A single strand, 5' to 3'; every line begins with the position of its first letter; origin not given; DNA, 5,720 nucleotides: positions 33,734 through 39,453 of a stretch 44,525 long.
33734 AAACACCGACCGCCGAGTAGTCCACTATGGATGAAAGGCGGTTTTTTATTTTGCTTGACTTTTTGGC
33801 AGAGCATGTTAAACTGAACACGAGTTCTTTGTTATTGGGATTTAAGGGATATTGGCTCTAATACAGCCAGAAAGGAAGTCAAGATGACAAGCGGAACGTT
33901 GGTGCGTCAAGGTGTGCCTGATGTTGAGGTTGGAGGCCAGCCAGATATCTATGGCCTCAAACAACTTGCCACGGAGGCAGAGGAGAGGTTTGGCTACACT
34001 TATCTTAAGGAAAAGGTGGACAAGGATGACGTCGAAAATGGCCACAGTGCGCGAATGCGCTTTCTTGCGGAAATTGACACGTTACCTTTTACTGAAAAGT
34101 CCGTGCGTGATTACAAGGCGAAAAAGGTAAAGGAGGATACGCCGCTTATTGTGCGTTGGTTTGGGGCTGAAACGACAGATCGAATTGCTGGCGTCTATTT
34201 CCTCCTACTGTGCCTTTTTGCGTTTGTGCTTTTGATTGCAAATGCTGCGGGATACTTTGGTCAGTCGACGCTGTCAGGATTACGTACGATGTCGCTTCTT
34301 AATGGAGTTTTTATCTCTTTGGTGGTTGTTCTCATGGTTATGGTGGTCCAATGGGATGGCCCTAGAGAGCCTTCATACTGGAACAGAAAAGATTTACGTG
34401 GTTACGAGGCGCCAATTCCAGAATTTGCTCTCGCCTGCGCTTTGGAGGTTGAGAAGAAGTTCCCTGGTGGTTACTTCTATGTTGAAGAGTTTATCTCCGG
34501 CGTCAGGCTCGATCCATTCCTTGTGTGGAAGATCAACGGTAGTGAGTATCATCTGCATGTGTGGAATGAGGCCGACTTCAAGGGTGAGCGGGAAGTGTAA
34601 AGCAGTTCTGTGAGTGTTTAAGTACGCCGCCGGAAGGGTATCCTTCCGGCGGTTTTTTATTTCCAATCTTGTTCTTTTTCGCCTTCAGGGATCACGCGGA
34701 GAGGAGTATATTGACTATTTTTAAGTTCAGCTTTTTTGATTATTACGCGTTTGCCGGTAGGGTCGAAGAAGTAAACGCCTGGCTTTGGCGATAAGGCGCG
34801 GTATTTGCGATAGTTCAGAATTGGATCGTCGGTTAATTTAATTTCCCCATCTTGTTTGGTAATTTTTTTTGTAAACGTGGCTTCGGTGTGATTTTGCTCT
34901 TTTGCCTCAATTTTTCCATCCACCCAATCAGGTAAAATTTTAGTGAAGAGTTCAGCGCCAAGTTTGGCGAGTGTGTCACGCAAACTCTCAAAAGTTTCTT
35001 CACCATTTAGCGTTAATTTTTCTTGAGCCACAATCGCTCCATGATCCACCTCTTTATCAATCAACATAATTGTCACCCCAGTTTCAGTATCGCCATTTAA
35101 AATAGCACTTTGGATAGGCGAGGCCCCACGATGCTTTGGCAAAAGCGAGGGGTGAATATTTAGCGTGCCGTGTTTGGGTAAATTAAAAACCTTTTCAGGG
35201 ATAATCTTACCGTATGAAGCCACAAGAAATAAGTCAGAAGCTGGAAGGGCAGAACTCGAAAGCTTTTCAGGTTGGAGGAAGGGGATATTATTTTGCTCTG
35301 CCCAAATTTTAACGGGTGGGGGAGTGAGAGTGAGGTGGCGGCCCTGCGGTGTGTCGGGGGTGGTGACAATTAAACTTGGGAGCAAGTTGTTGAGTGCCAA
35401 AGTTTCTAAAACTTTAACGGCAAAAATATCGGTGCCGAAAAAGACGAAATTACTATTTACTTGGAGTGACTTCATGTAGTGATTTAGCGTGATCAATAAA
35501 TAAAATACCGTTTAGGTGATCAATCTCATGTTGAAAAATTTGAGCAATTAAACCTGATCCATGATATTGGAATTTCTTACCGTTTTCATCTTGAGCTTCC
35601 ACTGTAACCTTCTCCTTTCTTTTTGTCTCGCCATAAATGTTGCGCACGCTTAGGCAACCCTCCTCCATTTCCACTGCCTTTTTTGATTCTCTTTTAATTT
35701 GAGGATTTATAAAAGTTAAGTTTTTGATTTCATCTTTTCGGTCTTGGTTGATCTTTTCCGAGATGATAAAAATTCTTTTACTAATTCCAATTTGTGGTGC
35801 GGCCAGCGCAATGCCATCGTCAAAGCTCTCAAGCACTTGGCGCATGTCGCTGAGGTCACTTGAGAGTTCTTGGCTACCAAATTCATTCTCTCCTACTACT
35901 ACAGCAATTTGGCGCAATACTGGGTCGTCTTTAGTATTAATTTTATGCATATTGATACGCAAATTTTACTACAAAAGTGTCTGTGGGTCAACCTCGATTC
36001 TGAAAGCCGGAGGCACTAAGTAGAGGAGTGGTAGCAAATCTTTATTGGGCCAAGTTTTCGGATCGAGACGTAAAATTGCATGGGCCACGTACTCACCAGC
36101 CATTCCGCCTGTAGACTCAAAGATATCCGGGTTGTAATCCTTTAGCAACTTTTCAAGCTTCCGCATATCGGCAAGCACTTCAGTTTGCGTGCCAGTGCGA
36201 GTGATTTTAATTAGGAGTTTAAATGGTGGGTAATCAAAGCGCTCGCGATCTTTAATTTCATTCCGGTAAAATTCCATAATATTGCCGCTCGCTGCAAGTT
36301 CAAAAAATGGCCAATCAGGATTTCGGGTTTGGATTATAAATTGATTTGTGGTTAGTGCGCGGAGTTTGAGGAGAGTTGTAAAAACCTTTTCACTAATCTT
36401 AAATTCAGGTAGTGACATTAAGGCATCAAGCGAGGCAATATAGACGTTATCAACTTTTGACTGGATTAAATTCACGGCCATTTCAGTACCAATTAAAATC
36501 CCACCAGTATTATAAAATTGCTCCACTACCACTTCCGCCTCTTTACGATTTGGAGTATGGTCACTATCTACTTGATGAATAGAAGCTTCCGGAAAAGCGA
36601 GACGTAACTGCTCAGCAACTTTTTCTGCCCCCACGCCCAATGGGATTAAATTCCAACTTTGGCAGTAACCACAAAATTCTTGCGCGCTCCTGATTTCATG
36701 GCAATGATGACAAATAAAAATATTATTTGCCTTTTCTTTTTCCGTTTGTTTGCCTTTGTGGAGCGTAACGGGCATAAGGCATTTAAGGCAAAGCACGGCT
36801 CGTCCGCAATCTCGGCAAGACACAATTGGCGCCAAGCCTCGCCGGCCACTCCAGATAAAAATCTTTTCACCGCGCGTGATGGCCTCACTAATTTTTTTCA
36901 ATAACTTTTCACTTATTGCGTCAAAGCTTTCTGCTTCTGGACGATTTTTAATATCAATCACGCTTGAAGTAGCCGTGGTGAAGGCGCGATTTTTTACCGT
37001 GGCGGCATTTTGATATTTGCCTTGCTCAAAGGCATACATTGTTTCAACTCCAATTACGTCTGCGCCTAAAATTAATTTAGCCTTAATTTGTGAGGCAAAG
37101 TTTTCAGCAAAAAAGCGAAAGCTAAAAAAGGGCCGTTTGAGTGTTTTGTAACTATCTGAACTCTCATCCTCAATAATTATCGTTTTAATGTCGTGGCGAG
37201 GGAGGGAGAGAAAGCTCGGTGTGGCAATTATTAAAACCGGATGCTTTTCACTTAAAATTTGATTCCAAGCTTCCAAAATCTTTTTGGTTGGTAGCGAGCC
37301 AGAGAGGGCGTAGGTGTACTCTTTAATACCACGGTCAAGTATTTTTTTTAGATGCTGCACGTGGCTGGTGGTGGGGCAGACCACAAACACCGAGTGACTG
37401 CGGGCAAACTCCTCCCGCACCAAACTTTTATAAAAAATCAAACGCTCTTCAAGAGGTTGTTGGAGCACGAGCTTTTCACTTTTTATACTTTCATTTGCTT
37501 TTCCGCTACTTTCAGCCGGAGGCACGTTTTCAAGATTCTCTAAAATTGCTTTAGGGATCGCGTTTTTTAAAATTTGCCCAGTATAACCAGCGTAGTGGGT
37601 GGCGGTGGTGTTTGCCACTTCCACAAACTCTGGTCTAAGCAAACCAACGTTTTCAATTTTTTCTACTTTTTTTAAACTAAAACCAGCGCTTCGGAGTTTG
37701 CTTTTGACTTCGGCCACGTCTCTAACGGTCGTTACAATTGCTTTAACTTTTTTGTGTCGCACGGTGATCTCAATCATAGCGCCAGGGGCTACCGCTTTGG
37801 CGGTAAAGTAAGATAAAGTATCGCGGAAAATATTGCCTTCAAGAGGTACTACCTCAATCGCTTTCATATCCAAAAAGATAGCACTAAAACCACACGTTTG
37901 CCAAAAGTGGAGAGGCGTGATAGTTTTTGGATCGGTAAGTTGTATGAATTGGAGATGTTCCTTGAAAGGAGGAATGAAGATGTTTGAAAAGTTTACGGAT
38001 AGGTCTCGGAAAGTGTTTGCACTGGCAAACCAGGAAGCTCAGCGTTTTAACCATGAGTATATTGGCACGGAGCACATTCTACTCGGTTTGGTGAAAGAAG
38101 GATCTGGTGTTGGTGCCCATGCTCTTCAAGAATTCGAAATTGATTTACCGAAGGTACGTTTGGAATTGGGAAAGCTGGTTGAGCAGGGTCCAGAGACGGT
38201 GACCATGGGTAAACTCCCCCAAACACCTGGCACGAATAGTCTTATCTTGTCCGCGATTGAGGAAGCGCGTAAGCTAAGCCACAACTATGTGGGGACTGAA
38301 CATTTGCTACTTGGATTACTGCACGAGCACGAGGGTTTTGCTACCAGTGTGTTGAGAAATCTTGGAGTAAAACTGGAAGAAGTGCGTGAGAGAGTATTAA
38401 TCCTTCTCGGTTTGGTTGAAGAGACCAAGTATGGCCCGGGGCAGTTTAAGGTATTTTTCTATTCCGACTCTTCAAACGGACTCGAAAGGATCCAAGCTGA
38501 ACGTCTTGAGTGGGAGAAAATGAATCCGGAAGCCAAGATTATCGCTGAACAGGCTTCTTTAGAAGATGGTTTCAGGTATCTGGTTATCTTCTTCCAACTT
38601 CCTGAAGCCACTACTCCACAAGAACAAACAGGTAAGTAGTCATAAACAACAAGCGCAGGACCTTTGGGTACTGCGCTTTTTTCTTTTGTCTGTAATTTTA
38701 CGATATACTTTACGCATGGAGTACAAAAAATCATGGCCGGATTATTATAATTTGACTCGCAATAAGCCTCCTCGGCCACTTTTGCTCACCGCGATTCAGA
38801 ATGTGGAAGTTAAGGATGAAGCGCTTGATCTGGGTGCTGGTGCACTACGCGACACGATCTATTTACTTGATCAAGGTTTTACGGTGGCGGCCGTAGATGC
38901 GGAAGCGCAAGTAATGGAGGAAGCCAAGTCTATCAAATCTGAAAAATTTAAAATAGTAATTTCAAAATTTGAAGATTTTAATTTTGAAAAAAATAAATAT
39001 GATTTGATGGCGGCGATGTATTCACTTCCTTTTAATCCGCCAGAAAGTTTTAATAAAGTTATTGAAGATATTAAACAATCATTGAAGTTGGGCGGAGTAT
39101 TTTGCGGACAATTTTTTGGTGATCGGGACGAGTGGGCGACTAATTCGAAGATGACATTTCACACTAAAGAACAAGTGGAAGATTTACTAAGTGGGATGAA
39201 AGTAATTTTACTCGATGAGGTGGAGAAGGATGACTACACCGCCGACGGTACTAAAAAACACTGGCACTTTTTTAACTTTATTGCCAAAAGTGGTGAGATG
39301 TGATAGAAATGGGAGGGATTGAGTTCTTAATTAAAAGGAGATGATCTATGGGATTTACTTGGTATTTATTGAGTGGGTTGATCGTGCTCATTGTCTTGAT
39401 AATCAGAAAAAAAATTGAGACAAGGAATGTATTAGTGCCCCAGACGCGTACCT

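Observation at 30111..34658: Array of four tandem soluble (TM-less) PilC/GspF-like paralogs, each an independent promoter-gene-terminator unit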

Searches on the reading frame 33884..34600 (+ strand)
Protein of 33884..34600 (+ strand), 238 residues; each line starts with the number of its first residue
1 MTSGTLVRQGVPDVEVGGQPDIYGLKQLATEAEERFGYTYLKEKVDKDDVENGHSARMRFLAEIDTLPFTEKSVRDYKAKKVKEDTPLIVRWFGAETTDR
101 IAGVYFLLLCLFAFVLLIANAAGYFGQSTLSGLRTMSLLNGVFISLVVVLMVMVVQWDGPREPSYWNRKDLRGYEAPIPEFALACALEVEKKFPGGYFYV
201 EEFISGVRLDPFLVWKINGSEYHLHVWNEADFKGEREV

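Call 3: search_protein_families(library=pfam, proteins=[window:33884-34600:+], max_evalue=10)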
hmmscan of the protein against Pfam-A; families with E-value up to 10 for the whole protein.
window:33884-34600:+ (238 aa): 3 families
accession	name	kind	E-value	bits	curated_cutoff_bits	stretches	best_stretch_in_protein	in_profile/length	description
PF10268.14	Tmemb_161AB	-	0.54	9.3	27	1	101-156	136-189/485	Predicted transmembrane protein 161AB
PF13061.11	DUF3923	-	2.5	8.6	25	1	104-154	13-61/65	Protein of unknown function (DUF3923)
PF04341.17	DUF485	-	5.6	7.5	28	1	105-153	22-69/88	Protein of unknown function, DUF485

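Call 34: search_protein_families(library=ncbifam, proteins=[window:33884-34600:+], max_evalue=0.01)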
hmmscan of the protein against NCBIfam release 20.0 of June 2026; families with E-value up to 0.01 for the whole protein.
window:33884-34600:+ (238 aa): 1 family
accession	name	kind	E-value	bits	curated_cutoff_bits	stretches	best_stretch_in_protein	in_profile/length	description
TIGR00814.1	stp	subfamily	0.004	16.3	525.8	1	82-159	65-140/397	serine/threonine transporter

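Call 35: search_protein_families(library=padloc, proteins=[window:33884-34600:+], max_evalue=0.01)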
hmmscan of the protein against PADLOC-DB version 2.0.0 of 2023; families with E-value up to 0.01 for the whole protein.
window:33884-34600:+ (238 aa): 0 families

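Call 65: search_solved_structures(query=window:33884-34600:+, max_evalue=1)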
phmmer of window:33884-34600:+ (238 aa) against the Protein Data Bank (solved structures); distinct sequences matched with E-value up to 1: 3.
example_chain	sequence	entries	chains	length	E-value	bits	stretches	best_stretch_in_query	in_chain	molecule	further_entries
3tdn_A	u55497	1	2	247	0.14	14.9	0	26-70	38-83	FLR SYMMETRIC ALPHA-BETA TIM BARREL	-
3og3_A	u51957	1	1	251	0.15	14.8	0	26-70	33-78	Imidazole glycerol phosphate synthase subunit hisF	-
2w6r_A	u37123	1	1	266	0.17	14.5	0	26-70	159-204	IMIDAZOLE GLYCEROL PHOSPHATE SYNTHASE SUBUNIT HISF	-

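Call 67: search_protein_families(library=phrogs, proteins=[window:33884-34600:+], max_evalue=0.01)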
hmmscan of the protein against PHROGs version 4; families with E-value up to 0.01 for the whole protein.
window:33884-34600:+ (238 aa): 0 families
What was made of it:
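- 33884..34600 (+): P5: 238-aa protein with two transmembrane helices (about residues 101-123 and 137-157). Function unknown. It is the last gene of the island. No family or PDB match (calls 3, 34, 65, 67).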

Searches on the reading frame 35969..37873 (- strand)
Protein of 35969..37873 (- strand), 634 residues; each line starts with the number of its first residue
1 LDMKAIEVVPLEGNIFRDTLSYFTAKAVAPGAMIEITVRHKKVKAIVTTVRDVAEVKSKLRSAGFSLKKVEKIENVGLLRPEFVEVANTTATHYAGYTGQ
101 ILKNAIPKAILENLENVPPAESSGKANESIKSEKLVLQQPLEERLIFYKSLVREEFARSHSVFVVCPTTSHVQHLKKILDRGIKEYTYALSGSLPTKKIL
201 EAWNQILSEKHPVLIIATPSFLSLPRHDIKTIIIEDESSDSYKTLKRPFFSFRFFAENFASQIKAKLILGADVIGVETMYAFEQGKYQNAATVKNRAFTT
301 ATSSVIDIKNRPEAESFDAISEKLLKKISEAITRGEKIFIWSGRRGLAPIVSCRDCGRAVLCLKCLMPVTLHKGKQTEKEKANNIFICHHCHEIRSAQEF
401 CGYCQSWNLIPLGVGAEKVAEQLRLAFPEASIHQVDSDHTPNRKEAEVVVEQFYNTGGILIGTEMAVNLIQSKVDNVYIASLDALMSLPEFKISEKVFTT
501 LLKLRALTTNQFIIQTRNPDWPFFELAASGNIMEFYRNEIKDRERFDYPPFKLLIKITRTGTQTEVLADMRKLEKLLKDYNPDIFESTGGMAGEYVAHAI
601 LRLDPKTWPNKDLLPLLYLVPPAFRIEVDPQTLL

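Call 34: search_protein_families(library=ncbifam, proteins=[window:35969-37873:-], max_evalue=0.01)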
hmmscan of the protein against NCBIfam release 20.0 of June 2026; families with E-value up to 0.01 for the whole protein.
window:35969-37873:- (634 aa): 14 families
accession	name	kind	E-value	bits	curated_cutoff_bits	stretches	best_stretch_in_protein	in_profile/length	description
NF004066.1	PRK05580.1-3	equivalog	5.4e-70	236.6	813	2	158-580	298-721/788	primosomal protein N'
TIGR00595.1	priA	equivalog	1.4e-67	228.4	230.35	1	148-578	14-444/509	replication restart helicase PriA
NF004067.0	PRK05580.1-4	equivalog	1.1e-57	196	763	2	148-565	239-652/737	primosomal protein N'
NF004065.0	PRK05580.1-1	equivalog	5.6e-47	160.4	858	1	189-576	274-658/731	primosomal protein N'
NF004069.0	PRK05580.2-1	equivalog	1.6e-45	155.7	767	1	17-577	13-553/612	primosomal protein N'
NF004068.0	PRK05580.1-5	equivalog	2.1e-45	155.1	1249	1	196-566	343-714/795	primosomal protein N'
NF004070.0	PRK05580.2-2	equivalog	1.9e-42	145.3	921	1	197-568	283-653/729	primosomal protein N'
NF004072.0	PRK05580.2-4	equivalog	1.4e-35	122.7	1030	1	148-567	154-572/648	primosomal protein N'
NF004071.0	PRK05580.2-3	equivalog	2.3e-33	115.1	1105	1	152-560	243-650/735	primosomal protein N'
NF011453.0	PRK14873.1-3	equivalog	1.6e-26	92.6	812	1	152-566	192-583/653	primosome assembly protein PriA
NF011455.0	PRK14873.1-5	equivalog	2.3e-20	72.5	969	1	158-436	188-466/675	primosomal protein N'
NF011452.0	PRK14873.1-2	equivalog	6.8e-15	54.3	980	1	154-436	221-498/708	primosomal protein N'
NF011454.0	PRK14873.1-4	equivalog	1.4e-14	53.4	951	1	159-440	172-450/651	primosomal protein N'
NF011451.0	PRK14873.1-1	equivalog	0.00039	18.8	1147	1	326-496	437-595/764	primosome assembly protein PriA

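Call 36: find_homologous_proteins(query=window:35969-37873:-, max_evalue=1e-10)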
Query window:35969-37873:- (634 aa): 373 proteins with E <= 1e-10 among 8000 candidates; the best 120 are listed.
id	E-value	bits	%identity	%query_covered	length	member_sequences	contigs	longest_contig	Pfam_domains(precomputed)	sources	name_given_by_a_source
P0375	0.0e+0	1419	100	100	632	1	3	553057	PF17764.7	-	-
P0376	0.0e+0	1265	88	100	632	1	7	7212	PF17764.7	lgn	-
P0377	0.0e+0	1118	78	100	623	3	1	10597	PF17764.7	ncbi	ncbi:MAG: primosomal protein N' [Patescibacteria group bacterium]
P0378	1.0e-190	653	48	100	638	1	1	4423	PF17764.7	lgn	-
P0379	2.3e-159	550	43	100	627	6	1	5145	PF17764.7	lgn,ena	-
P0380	1.9e-158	547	42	100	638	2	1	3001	PF17764.7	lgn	-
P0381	5.1e-158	545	42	100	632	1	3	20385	PF17764.7,PF18319.8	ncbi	-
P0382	8.2e-158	545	41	100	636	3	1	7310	-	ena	-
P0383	9.8e-158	544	41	100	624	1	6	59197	PF17764.7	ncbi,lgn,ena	ncbi:MAG: hypothetical protein AAB677_00770 [Patescibacteria group bacterium]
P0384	2.7e-156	540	41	100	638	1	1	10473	PF17764.7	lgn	-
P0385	1.1e-155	538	40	100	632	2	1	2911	PF17764.7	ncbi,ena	-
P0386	1.1e-155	538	40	100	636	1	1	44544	PF17764.7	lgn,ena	-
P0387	1.6e-155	537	41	100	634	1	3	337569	PF17764.7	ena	-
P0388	2.4e-155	536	43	100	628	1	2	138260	PF17764.7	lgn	-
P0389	3.8e-155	536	42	100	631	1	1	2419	PF07282.19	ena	-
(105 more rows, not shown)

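Call 37: find_encoding_contigs(protein=P0377, flank=10000, max_places=4)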
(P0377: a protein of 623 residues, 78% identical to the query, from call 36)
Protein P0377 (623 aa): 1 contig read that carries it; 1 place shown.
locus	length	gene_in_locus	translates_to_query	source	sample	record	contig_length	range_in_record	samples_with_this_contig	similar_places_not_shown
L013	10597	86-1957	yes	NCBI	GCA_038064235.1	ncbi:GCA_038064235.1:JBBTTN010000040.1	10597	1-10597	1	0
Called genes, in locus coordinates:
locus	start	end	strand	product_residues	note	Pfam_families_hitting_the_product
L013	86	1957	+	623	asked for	PF17764:PriA_3primeBD (weak)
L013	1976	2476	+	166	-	PF01327:Pep_deformylase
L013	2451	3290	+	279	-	PF00551:Formyl_trans_N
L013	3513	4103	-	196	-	PF00160:Pro_isomerase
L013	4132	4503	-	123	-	PF02482:Ribosomal_S30AE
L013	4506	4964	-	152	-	-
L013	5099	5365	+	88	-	PF04070:DUF378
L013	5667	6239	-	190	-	PF03352:Adenine_glyco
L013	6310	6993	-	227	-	PF00156:Pribosyltran (faint)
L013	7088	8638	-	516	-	PF06100:MCRA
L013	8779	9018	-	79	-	PF01541:GIY-YIG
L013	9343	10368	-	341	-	-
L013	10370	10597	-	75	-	?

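Call 38: find_encoding_contigs(protein=P0376, flank=10000, max_places=6)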
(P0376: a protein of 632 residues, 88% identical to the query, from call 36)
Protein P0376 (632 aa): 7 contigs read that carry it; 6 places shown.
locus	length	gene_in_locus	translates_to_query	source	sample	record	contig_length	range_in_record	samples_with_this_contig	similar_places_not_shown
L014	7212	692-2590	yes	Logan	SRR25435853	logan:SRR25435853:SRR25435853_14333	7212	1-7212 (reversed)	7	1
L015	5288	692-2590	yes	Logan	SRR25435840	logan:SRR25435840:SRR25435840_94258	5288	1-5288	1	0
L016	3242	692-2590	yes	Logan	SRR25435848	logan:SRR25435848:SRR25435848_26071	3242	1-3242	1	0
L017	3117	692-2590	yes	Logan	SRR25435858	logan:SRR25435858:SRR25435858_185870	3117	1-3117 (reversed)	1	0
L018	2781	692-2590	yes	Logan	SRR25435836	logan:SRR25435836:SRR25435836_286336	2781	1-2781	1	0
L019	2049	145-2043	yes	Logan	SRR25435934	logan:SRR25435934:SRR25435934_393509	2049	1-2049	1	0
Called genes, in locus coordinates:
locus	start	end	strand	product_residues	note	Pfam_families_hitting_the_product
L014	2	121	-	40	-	?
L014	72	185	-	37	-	-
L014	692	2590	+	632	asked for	PF17764:PriA_3primeBD (weak)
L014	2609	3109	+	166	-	PF01327:Pep_deformylase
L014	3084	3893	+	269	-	PF00551:Formyl_trans_N, PF02911:Formyl_trans_C (weak)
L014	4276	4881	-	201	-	PF00160:Pro_isomerase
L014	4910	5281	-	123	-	PF02482:Ribosomal_S30AE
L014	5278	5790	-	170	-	-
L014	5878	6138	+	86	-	PF04070:DUF378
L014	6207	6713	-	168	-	PF04542:Sigma70_r2, PF08281:Sigma70_r4_2, PF04545:Sigma70_r4 (weak)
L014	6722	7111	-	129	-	PF07291:MauE (weak), PF07681:DoxX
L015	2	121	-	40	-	?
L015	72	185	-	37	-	-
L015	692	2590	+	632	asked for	PF17764:PriA_3primeBD (weak)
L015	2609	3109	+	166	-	PF01327:Pep_deformylase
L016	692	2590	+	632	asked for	PF17764:PriA_3primeBD (weak)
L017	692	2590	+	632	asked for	PF17764:PriA_3primeBD (weak)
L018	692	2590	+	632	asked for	PF17764:PriA_3primeBD (weak)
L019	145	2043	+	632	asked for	PF17764:PriA_3primeBD (weak)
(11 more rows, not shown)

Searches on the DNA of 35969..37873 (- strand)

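Call 40: search_rna_families(source=L014, start=3880, end=4290, threshold=evalue, max_evalue=10)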
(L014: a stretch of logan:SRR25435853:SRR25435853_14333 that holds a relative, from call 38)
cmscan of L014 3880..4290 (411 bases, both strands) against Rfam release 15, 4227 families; matches with E-value up to 10: 4.
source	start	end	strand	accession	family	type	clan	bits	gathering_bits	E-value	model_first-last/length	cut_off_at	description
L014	4225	4269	-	RF02083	OrzO-P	Gene; antitoxin;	-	18.4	60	1.7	31-76/76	no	OrzO-P RNA antitoxin family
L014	4213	4273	+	RF03697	mir-722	Gene; miRNA;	-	14.6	81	8.1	1-67/67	no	mir-722 microRNA precursor family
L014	3880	4014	+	RF01407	STnc560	Gene; sRNA;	-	11.1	55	6.5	78-214/214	5'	STnc560 Hfq binding RNA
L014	4057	4095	+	RF02160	PART1_2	Gene; lncRNA;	-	9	55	4.1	1-249/249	no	Prostate androgen-regulated transcript 1 conserved region 2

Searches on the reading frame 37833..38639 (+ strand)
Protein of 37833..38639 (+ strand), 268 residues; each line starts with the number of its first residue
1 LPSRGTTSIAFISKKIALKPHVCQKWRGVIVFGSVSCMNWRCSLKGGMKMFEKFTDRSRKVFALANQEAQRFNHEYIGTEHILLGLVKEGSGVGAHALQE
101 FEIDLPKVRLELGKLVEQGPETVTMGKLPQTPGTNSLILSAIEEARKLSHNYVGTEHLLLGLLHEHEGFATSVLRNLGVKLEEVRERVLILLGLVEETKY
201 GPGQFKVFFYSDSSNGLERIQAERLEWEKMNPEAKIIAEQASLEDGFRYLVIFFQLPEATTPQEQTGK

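Call 20: search_protein_families(library=pfam, proteins=[window:37833-38639:+], max_evalue=0.001)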
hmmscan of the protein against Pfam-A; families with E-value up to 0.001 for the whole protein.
window:37833-38639:+ (268 aa): 1 family
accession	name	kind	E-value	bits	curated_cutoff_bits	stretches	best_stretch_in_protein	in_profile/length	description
PF02861.25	Clp_N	-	7.8e-32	109.6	20.7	2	141-193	1-53/53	Clp amino terminal domain, pathogenicity island component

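Call 34: search_protein_families(library=ncbifam, proteins=[window:37833-38639:+], max_evalue=0.01)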
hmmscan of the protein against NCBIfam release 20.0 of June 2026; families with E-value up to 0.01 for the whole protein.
window:37833-38639:+ (268 aa): 6 families
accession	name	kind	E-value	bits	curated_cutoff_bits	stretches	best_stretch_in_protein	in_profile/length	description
NF033606.1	heat_AAA_ClpK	exception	5.1e-13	47.8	1900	2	141-193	196-248/949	heat shock survival AAA family ATPase ClpK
TIGR03346.1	chaperone_ClpB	equivalog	1.4e-11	43.5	1232.1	1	54-188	1-135/853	ATP-dependent chaperone ClpB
TIGR02639.1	ClpA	equivalog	1e-09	37.2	993.15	1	57-184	4-132/734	ATP-dependent Clp protease ATP-binding subunit ClpA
NF033607.0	disagg_AAA_ClpG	exception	2.3e-08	32.4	1900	1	51-194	86-228/932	AAA family protein disaggregase ClpG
TIGR03345.1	VI_ClpV1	equivalog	7.1e-07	27.9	884.95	0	136-189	7-60/852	type VI secretion system ATPase TssH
NF008263.0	PRK11034.1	equivalog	8.6e-05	20.6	1350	0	65-122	13-68/758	ATP-dependent Clp protease ATP-binding subunit ClpA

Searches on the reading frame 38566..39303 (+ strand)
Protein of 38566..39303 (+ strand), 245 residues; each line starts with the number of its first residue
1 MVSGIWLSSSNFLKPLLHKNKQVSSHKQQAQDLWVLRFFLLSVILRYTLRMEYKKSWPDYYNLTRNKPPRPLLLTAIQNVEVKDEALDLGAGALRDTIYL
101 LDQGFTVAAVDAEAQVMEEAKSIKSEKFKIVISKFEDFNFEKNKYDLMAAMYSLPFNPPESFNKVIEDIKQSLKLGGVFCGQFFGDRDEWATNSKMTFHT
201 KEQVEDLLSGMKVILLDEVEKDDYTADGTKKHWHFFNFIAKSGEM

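Call 20: search_protein_families(library=pfam, proteins=[window:38566-39303:+], max_evalue=0.001)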
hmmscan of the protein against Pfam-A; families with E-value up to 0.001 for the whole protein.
window:38566-39303:+ (245 aa): 5 families
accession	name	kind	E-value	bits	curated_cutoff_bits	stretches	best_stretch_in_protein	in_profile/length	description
PF13649.12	Methyltransf_25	-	1.7e-09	38.7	27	1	87-177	2-97/97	Methyltransferase domain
PF08241.18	Methyltransf_11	-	1.4e-08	35.7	21.2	1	87-180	1-94/95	Methyltransferase domain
PF03848.20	TehB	-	2.5e-08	34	20.4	1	59-178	11-129/193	Tellurite resistance protein TehB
PF08242.18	Methyltransf_12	-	0.00018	22.6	30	1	87-179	1-98/98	Methyltransferase domain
PF13489.12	Methyltransf_23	-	0.00095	19.4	27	0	73-189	13-124/164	Methyltransferase domain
